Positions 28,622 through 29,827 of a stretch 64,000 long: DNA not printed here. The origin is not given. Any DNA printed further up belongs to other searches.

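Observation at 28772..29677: Membrane-anchored lipoprotein with a terminal Hedgehog-like Hint domain: candidate bacterial autoprocessing or protein-ligation system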

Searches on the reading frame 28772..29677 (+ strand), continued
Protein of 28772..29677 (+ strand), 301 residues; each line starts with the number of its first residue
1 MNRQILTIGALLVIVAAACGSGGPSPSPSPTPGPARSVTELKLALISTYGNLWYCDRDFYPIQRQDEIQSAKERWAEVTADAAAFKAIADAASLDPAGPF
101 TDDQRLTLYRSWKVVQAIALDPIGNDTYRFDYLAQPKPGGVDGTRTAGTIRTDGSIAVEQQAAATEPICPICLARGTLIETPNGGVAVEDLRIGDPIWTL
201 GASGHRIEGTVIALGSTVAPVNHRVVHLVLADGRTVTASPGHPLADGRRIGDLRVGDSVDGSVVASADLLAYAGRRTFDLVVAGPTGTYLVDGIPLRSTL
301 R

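Call 44: search_solved_structures(query=A3, max_evalue=1, show_alignments=4)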
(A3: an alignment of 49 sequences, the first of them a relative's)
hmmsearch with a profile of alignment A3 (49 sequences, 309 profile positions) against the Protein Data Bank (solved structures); distinct sequences matched with E-value up to 1: 26.
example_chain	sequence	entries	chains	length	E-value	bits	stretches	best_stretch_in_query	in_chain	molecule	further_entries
6dsl_B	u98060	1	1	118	1.8e-06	30.1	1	234-302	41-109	Consensus engineered intein CatC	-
6qaz_A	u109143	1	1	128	0.0006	21.9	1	180-301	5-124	cyanophage-like gp41-1 intein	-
4gig_A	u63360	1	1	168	0.0018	20.3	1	174-251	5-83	DNA polymerase III subunit alpha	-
2lwy_A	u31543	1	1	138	0.002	20.1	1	182-265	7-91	BACTERIAL INTEIN-LIKE DOMAIN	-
3nzm_A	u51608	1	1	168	0.0021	20.1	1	174-251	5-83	DNA polymerase III subunit alpha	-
3ifj_A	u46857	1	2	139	0.0023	19.9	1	179-302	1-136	Endonuclease PI-MtuI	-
6riz_A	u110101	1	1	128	0.0024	19.9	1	180-250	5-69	gp41-1 intein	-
3igd_A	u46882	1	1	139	0.0032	19.5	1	179-289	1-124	Endonuclease PI-MtuI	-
5k08_A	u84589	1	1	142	0.0033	19.4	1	179-302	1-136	RecA mini intein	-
5i0a_A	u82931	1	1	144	0.0034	19.4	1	179-302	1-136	Intein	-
2in0_A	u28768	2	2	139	0.0036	19.3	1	179-289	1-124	Endonuclease PI-MtuI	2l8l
2in9_A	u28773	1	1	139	0.0039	19.2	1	179-289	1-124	Endonuclease PI-MtuI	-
6tyy_A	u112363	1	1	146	0.013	17.5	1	196-249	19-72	Protein hedgehog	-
1at0_A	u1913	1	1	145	0.018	17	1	196-249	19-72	17-HEDGEHOG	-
2in8_A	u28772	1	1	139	0.019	17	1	179-273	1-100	Endonuclease PI-MtuI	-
6riy_A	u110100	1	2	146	0.71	11.8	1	180-263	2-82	Replicative DNA helicase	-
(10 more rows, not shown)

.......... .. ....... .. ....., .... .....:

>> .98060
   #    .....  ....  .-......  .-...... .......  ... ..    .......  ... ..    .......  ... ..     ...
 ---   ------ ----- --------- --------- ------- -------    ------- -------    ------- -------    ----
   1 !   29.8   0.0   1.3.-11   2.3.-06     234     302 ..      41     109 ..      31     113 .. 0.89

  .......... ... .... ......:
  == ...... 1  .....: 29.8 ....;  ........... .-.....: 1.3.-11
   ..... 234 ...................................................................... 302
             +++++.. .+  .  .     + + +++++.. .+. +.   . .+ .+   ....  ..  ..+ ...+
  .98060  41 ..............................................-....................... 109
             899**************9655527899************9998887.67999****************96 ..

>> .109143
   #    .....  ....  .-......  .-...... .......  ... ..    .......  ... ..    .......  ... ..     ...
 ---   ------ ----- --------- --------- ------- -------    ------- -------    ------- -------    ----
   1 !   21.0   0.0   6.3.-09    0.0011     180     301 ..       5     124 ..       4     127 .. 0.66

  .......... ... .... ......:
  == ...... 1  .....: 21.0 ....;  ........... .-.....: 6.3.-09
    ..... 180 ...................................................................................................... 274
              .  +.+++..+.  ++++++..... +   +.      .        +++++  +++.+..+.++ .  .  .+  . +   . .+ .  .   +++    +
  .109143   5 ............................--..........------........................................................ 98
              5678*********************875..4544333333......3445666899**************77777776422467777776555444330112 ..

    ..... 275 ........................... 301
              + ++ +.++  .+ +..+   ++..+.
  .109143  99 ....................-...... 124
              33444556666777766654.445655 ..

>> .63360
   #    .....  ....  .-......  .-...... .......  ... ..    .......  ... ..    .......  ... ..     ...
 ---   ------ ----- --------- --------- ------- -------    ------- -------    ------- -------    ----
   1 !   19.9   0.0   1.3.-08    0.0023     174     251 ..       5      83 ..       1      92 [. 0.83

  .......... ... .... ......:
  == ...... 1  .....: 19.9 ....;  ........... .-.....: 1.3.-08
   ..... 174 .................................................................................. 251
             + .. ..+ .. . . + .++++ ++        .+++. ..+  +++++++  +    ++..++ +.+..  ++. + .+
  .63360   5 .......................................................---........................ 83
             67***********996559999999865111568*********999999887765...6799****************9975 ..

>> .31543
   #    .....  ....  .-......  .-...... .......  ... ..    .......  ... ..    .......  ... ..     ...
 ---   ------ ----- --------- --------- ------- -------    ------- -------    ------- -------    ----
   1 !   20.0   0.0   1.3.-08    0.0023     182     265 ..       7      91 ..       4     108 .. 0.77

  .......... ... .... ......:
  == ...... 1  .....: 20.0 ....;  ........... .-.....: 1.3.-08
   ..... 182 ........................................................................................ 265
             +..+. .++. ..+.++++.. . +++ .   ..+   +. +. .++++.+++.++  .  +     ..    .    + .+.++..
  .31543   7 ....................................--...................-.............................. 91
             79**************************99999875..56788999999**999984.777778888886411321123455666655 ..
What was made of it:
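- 29276..29287 (+): Junction Cys169-Pro170-Ile171-Cys172. The predicted scissile bond is Ile171|Cys172, and Cys172 is Hint residue 1. The family profile aligns tCPICLargT on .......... of the redox-trap DnaE intein precursors 4gig and 3nzm (call 44).
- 29285..29665 (+): Hint domain (Hint_2 type), residues 172-298. Block B is Ser239-Pro-Gly-His242 (29486-29497). Block F is Asp279 (29606-29608). The block G strand is Y289-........-S298. Profile alignments to PDB inteins (call 44).
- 29666..29677 (+): Three-residue tail Thr299-Leu300-Arg301 and the TGA stop. Thr299 occupies the '+1' position of a canonical intein. The position equivalence is inferred by counting from the block G Gly and from the alignment to CatC 6dsl_B (call 44).
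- On Hint (Hedgehog/intein) fold superfamily: They align to the corresponding intein residues (call 44).
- Closest known: Redox-trap inteins: the engineered CPGC Ssp DnaE intein. Same: The family profile aligns column for column with the trapped precursor (call 44).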

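Call 49: search_protein_families(library=pfam, alignment_id=A3, max_evalue=0.1)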
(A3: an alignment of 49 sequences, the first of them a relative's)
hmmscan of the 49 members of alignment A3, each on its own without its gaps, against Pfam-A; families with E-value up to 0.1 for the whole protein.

A. member 1, P0001 (301 aa): 1 family
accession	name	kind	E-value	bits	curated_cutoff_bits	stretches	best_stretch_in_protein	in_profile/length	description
PF13403.11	Hint_2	-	9e-08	33.1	28.4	1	171-205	1-35/147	Hint domain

B. families by the number of members that match (of 49 scanned): 13 families
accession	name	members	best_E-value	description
PF13403.11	Hint_2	49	4.9e-10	Hint domain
PF14623.11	Vint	7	9.5e-06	Hint-domain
PF01079.26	Hint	3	0.00059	Hint module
PF01471.23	PG_binding_1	2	4.4e-18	Putative peptidoglycan binding domain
PF23451.1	Zn_ribbon_PaaD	1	0.0048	PaaD zinc beta ribbon domain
PF07591.16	PT-HINT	1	0.0071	Pretoxin HINT domain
PF22429.2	HutF_N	1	0.012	Formimidoylglutamate deiminase HutF, N-terminal domain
PF00879.23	Defensin_propep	1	0.024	Defensin propeptide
PF23889.1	DUF7241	1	0.044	Domain of unknown function (DUF7241)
PF24155.1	DUF7406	1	0.056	Domain of unknown function (DUF7406)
PF24381.1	DUF7537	1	0.069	Family of unknown function (DUF7537)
PF19889.5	DUF6362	1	0.077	Domain of unknown function (DUF6362)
PF22564.2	HAAS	1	0.08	HAAS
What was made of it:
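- On Hedgehog/Hog domain: Pfam Hint (PF01079) is hit by only 3/49 members (call 49).
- Closest known: Bacterial intein-like domains, B-type. Same: Best and only consistent Pfam family, matched by 49/49 members (call 49).
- Closest known: Hedgehog C-terminal autoprocessing domain. Same: 3 of 49 members hit Pfam Hint (PF01079) and 7 hit Vint (call 49).
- Pfam Hint_2 in 49/49 diverse members (call 49). Two family members carry a peptidoglycan-binding domain (call 49).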
